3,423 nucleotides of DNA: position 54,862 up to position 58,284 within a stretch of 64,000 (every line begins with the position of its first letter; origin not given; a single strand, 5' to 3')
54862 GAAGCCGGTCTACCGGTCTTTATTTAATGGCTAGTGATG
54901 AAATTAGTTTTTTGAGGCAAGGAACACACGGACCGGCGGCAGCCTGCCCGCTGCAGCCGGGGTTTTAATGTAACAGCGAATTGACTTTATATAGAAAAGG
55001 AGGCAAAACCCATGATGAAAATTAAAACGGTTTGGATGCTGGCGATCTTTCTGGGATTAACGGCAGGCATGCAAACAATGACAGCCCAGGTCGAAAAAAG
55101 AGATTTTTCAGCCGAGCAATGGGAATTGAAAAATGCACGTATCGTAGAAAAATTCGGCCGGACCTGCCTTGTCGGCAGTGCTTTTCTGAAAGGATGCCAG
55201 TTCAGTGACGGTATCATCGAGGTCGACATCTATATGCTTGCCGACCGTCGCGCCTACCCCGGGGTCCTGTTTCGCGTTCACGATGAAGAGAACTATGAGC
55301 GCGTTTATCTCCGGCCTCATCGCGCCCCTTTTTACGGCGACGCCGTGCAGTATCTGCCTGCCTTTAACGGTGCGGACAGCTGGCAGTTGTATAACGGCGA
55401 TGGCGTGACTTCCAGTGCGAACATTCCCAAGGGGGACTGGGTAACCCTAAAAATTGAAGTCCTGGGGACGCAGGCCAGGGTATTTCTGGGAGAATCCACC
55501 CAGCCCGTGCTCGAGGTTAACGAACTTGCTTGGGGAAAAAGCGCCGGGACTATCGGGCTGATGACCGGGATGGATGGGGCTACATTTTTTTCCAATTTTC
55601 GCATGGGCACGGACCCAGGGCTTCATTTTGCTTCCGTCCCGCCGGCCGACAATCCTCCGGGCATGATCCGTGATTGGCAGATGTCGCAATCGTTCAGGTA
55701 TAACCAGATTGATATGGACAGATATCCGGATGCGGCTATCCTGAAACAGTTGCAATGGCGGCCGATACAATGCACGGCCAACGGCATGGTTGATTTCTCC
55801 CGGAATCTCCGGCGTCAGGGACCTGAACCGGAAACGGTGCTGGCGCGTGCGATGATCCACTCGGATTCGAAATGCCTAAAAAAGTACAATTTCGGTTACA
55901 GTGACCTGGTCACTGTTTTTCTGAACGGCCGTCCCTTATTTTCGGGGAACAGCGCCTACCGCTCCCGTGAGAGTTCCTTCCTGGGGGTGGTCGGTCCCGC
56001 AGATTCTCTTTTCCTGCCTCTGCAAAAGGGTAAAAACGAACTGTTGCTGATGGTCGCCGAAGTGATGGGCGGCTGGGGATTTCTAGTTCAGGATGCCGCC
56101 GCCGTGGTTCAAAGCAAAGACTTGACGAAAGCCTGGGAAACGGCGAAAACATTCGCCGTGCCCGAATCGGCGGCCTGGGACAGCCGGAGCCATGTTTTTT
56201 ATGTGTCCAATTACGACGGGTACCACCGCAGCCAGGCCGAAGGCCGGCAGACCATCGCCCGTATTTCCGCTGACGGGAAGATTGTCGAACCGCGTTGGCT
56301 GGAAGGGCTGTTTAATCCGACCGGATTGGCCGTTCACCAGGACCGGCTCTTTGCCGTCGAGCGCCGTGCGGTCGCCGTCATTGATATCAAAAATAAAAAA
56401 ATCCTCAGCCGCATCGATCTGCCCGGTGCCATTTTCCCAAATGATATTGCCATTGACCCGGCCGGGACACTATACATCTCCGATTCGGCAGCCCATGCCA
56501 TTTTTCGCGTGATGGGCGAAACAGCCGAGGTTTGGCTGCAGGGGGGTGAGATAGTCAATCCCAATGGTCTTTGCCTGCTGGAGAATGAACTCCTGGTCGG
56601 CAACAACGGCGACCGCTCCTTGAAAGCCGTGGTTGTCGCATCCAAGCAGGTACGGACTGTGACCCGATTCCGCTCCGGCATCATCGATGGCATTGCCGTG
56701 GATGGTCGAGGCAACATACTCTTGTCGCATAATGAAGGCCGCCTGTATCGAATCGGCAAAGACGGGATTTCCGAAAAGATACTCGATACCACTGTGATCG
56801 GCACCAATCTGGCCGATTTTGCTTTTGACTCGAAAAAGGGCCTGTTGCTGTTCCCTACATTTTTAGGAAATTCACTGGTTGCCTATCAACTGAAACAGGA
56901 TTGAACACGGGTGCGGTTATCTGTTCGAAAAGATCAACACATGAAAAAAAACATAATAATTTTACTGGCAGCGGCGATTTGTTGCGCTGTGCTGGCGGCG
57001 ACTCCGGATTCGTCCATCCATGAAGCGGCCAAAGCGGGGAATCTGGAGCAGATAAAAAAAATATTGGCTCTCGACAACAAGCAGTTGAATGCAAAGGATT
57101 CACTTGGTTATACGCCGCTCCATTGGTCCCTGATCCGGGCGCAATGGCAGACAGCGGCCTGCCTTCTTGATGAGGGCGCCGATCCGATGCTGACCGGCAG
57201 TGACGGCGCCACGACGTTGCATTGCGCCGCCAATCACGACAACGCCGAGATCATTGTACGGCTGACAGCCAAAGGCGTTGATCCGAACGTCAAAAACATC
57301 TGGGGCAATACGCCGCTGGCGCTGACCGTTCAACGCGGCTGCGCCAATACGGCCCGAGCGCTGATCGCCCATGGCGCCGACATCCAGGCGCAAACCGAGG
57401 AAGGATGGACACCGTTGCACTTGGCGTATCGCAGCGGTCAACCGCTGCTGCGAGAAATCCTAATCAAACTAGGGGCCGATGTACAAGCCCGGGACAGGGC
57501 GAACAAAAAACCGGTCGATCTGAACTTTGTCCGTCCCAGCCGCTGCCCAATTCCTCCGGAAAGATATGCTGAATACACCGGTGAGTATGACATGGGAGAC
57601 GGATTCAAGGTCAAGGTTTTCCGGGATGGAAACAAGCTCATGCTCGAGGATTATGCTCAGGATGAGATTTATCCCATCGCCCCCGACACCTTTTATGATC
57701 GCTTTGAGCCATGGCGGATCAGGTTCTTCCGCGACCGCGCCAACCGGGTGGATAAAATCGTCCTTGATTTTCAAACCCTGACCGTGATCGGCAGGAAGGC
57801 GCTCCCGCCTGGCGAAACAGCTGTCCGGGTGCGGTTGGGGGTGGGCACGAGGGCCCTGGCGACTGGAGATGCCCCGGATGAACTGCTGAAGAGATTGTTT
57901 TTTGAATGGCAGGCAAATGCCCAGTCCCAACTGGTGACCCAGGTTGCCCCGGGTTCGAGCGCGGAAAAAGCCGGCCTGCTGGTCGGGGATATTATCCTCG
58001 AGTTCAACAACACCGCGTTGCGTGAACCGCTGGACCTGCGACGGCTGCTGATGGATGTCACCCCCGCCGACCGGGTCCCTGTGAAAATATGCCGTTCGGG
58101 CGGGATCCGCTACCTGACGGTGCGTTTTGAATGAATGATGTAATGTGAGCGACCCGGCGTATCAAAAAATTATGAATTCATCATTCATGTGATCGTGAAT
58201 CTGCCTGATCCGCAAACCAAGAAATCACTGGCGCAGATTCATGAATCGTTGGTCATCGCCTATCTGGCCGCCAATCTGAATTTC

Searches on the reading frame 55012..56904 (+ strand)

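Call 34: search_protein_families(library=pfam, proteins=[window:55012-56904:+], max_evalue=0.001)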
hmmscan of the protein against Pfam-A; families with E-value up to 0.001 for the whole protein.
window:55012-56904:+ (630 aa): 4 families
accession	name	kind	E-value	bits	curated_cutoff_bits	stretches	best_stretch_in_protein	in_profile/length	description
PF08450.18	SGL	-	1e-05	25.7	26.3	1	384-585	2-214/246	SMP-30/Gluconolactonase/LRE-like region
PF01436.27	NHL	-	1.5e-05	25.2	20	0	475-498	3-26/28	NHL repeat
PF20067.5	SSL_N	-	1.6e-05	25.1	18.9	0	465-491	12-38/46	Strictosidine synthase-like, N-terminal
PF06439.18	3keto-disac_hyd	-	8.9e-05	23.1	26.8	1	59-197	47-185/187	3-keto-disaccharide hydrolase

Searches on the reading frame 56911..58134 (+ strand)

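Call 34: search_protein_families(library=pfam, proteins=[window:56911-58134:+], max_evalue=0.001)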
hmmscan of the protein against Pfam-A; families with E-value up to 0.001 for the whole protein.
window:56911-58134:+ (407 aa): 9 families
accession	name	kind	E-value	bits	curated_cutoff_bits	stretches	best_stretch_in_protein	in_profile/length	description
PF12796.13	Ank_2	-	1.1e-27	96.8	27.3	2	103-195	1-90/90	Ankyrin repeats (3 copies)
PF00023.36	Ank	-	1.2e-23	82.2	21.1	2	98-129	1-32/33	Ankyrin repeat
PF13637.12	Ank_4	-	2.6e-19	69.3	22.7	2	142-177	7-42/50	Ankyrin repeats (many copies)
PF13857.12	Ank_5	-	1.5e-18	67.1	27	2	85-137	1-54/56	Ankyrin repeats (many copies)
PF13606.12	Ank_3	-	1.6e-14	52.8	22.3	0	164-192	1-29/30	Ankyrin repeat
PF17820.7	PDZ_6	-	1.6e-12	47.4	27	1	342-395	2-54/54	PDZ domain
PF13180.12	PDZ_2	-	2.9e-10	40.7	27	1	339-404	13-78/80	PDZ domain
PF00595.29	PDZ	-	3.2e-05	24.7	23.2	1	338-371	25-58/81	PDZ domain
PF11954.13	DUF3471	-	0.00013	22.7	29.3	1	213-286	6-89/103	Domain of unknown function (DUF3471)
